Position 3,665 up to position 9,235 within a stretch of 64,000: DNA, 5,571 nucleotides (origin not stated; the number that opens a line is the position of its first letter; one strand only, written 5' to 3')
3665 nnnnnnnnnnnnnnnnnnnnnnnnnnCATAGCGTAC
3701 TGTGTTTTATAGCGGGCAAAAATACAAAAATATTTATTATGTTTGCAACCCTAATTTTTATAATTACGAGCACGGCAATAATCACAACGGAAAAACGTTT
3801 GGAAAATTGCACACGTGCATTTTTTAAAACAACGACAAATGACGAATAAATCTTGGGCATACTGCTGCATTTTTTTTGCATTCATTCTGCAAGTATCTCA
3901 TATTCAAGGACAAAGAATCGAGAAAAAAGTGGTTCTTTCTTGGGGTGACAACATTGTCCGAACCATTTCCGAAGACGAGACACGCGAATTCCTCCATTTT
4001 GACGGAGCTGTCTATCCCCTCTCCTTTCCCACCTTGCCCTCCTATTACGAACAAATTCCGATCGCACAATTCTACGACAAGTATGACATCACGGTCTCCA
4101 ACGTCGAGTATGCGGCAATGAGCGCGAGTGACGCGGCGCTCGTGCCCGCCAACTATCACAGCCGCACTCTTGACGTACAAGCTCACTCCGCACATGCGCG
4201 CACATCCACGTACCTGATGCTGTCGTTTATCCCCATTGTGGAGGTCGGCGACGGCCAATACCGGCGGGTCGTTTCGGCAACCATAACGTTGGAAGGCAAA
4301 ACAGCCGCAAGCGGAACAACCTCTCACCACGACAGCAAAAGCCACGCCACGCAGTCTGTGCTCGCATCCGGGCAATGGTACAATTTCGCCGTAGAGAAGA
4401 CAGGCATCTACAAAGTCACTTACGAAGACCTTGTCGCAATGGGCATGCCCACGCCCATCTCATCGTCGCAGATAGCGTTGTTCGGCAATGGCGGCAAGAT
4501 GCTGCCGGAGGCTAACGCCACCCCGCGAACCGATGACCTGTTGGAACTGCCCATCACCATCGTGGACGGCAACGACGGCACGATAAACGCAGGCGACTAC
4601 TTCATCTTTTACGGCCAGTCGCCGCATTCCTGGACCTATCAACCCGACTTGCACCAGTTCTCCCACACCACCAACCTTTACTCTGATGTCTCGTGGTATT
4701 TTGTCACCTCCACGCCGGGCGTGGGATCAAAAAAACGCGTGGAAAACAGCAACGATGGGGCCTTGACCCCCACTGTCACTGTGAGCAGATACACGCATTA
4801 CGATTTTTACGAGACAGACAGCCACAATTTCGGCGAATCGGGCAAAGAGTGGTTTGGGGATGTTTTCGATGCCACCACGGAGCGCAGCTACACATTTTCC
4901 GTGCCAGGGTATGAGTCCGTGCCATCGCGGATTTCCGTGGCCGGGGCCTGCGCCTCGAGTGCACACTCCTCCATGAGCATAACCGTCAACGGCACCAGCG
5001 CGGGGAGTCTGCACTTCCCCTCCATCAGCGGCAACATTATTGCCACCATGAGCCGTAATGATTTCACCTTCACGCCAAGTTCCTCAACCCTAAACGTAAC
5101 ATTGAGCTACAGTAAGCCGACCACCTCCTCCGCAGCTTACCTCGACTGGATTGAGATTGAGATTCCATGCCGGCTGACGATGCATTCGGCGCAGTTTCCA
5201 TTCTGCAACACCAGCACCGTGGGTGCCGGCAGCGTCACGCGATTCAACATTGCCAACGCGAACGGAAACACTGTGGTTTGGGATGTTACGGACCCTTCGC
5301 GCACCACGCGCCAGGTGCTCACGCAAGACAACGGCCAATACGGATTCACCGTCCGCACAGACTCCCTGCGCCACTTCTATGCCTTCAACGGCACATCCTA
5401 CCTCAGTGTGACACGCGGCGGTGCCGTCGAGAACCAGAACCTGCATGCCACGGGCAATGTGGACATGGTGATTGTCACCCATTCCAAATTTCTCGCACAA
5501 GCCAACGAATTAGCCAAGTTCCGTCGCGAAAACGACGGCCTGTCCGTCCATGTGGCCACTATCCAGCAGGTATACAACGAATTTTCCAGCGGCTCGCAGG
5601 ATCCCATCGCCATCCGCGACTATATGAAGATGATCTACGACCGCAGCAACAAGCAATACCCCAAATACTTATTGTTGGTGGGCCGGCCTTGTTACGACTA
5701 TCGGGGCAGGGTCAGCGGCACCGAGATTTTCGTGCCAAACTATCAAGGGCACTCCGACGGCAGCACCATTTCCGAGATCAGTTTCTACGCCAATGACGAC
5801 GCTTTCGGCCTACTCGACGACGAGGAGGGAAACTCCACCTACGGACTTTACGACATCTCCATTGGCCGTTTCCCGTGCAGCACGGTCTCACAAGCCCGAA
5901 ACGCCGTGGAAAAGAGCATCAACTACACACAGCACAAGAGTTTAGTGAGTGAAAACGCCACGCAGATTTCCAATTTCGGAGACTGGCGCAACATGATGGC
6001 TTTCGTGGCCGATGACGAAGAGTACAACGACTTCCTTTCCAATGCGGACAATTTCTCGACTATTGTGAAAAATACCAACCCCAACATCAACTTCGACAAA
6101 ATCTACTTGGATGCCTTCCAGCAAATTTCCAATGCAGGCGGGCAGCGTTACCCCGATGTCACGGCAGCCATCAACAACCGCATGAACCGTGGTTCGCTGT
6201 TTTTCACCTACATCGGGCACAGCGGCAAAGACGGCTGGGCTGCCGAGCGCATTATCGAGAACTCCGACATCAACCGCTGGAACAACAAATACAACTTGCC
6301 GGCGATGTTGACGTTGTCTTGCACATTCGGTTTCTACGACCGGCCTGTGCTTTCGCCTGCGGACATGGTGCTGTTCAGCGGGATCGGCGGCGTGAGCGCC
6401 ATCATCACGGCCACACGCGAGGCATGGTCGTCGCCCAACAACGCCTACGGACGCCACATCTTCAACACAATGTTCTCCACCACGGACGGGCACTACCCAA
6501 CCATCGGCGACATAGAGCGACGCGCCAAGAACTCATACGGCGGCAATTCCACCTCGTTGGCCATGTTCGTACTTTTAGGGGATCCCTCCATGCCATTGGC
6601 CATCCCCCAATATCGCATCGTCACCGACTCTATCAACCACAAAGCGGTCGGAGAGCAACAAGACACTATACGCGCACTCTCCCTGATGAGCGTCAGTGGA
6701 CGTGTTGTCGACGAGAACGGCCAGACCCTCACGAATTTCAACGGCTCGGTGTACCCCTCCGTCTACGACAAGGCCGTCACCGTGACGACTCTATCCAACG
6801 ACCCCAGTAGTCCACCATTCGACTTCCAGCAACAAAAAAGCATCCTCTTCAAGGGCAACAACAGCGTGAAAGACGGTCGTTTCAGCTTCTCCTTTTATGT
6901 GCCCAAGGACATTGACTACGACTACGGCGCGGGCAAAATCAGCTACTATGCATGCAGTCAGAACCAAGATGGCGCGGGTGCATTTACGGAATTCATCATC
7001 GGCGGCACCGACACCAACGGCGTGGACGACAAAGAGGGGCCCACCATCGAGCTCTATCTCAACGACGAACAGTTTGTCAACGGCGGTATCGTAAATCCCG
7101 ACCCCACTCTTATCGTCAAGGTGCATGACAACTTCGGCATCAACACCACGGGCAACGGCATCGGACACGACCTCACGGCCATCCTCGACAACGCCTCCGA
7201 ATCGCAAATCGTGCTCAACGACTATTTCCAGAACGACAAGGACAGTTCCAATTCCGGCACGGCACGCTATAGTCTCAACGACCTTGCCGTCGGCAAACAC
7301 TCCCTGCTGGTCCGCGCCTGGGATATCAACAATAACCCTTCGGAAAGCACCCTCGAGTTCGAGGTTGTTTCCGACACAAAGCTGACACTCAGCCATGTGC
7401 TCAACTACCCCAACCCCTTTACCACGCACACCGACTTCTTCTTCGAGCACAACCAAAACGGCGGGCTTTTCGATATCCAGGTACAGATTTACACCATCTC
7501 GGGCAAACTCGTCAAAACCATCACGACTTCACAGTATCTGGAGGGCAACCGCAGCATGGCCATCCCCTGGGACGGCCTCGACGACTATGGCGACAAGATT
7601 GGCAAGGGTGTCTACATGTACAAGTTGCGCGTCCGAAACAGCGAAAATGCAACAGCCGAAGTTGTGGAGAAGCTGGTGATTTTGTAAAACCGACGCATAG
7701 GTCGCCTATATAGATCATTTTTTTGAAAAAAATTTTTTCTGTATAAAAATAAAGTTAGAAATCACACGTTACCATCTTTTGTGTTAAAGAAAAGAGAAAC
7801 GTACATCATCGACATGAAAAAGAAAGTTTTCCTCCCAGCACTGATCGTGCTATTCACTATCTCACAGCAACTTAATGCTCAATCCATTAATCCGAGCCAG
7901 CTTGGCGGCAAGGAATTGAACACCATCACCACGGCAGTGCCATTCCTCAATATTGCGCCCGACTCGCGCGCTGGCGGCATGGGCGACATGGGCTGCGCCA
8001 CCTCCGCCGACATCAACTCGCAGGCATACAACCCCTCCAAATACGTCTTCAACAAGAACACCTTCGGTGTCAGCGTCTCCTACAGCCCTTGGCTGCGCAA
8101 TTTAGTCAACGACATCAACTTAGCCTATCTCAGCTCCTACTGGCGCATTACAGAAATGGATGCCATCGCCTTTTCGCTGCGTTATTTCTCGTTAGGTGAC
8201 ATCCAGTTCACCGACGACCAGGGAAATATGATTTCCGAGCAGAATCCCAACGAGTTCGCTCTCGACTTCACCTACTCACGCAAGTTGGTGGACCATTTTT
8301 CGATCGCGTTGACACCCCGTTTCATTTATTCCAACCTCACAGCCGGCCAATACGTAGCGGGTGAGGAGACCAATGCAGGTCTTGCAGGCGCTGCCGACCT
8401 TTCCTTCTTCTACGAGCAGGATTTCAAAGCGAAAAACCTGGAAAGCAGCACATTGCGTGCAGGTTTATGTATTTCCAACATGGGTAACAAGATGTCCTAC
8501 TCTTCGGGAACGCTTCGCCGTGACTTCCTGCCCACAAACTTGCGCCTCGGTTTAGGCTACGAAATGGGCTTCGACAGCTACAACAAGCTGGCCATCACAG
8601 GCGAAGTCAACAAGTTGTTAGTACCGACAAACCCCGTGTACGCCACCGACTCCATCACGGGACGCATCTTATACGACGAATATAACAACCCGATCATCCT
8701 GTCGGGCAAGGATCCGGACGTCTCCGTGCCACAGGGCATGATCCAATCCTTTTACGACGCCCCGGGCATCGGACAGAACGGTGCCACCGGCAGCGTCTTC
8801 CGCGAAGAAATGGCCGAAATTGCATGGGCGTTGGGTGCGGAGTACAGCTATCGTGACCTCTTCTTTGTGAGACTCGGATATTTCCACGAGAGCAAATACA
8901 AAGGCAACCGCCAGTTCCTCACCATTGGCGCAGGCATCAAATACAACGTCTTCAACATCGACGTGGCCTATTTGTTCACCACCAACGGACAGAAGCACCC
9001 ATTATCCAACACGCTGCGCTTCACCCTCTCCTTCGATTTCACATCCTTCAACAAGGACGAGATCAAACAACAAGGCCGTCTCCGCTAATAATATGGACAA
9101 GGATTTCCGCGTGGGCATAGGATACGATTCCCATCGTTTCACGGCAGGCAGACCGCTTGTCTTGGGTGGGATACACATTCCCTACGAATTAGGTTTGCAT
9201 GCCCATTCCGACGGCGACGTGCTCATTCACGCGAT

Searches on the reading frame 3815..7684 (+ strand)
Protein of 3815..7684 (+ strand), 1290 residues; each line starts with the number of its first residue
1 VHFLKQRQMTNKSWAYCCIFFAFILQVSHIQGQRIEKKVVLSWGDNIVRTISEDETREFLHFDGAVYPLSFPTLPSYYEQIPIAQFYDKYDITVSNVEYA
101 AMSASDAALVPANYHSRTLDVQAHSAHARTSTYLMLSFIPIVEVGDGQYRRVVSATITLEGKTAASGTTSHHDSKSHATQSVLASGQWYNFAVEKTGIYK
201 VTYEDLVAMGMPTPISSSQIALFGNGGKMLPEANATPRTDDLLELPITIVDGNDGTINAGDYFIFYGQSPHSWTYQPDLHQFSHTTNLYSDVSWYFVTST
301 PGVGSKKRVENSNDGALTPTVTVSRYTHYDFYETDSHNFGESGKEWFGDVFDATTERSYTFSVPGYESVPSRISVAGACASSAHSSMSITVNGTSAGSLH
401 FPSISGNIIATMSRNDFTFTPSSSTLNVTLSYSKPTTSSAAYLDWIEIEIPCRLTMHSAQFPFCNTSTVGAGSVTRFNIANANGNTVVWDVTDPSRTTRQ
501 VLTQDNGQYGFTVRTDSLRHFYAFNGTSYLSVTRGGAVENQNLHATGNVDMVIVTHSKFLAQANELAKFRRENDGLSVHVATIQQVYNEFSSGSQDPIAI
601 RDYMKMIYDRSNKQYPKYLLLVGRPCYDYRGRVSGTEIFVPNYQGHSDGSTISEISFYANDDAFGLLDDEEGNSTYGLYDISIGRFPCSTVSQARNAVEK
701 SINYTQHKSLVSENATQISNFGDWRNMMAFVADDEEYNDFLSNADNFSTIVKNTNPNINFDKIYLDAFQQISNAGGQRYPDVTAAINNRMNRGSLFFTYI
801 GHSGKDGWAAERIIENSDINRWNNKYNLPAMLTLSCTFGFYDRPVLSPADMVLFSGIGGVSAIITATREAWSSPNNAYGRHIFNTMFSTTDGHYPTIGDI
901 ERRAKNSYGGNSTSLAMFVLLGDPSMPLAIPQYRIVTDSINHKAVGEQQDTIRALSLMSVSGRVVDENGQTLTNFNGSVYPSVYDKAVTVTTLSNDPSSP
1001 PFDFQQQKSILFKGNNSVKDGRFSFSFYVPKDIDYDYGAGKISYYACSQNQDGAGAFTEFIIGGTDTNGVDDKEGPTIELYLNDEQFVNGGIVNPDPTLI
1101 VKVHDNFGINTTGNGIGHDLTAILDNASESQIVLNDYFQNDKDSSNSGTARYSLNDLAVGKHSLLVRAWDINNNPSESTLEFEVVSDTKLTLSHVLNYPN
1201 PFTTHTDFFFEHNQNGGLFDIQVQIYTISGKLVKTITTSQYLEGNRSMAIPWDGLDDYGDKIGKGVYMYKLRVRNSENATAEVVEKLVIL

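Call 28: search_protein_families(library=pfam, proteins=[window:3815-7684:+], max_evalue=0.001)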
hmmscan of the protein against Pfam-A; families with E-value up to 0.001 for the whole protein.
window:3815-7684:+ (1290 aa): 3 families
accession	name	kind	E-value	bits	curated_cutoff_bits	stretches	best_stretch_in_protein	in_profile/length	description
PF01364.23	Peptidase_C25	-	1.1e-91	308.4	23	1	551-928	1-374/374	Peptidase family C25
PF13860.13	FlgD_ig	-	4.7e-05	23.7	27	1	1221-1273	25-75/79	FlgD Ig-like domain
PF18962.6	Por_Secre_tail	-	0.00038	21.1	27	0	1198-1275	2-66/75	Secretion system C-terminal sorting domain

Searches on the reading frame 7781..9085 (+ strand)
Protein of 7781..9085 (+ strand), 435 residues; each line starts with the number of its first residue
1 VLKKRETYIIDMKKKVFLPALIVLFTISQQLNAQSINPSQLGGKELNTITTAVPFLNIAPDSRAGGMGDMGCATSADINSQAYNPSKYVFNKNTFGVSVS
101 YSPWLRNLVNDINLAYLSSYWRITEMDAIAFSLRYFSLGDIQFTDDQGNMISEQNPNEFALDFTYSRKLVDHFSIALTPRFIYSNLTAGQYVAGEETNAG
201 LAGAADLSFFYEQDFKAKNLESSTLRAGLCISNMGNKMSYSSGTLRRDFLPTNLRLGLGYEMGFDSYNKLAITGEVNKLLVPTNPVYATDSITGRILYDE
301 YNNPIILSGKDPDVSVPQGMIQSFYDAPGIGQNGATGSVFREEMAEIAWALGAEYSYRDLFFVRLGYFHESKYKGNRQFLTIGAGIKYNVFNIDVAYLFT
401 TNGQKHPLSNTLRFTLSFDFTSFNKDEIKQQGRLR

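Call 28: search_protein_families(library=pfam, proteins=[window:7781-9085:+], max_evalue=0.001)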
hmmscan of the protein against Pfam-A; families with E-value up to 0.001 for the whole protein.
window:7781-9085:+ (435 aa): 1 family
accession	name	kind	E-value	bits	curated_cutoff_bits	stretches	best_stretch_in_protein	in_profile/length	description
PF19572.5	PorV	-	7.5e-69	232.4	27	1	45-285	5-242/243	Type IX secretion system protein PorV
